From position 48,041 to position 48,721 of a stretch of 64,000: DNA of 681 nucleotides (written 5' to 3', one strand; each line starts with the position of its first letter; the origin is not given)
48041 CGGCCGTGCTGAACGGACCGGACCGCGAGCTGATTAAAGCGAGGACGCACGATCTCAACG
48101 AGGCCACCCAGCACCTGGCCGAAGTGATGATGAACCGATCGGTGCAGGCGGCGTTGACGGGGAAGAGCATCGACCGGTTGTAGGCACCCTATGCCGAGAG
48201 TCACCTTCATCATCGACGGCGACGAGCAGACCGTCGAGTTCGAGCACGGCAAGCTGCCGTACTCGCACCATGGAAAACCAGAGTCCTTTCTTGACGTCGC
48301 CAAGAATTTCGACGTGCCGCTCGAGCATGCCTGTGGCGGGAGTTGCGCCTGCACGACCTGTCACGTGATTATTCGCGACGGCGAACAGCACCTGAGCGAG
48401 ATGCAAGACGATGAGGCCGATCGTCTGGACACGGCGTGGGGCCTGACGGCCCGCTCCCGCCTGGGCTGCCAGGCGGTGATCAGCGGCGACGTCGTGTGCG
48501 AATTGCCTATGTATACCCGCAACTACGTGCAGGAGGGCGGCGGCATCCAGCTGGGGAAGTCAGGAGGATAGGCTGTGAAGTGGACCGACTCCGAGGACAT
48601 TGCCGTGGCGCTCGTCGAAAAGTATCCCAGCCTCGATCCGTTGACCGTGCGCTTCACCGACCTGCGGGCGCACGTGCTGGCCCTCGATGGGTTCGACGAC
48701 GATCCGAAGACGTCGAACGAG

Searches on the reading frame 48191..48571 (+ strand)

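Call 18: search_protein_families(library=ncbifam, proteins=[window:48191-48571:+])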
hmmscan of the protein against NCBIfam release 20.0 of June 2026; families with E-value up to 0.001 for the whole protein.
window:48191-48571:+ (126 aa): 5 families
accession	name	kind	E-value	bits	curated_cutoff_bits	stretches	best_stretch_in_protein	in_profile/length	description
TIGR02007.1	fdx_isc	equivalog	1.5e-30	105.6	132.1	1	31-115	24-109/110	ISC system 2Fe-2S type ferredoxin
NF040756.1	corr_regen_AcsV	exception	1.2e-06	27.3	800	1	29-111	15-91/632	corrinoid activation/regeneration protein AcsV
TIGR01941.1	nqrF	equivalog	9.7e-06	24.7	295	1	31-106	50-121/405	NADH:ubiquinone reductase (Na(+)-transporting) subunit F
TIGR02160.1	PA_CoA_Oxy5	hypoth_equivalog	7.1e-05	21.8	420.8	1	9-90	259-341/352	1,2-phenylacetyl-CoA epoxidase subunit PaaE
TIGR02008.1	fdx_plant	subfamily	0.00078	19.2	81.15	0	32-87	24-78/97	ferredoxin [2Fe-2S]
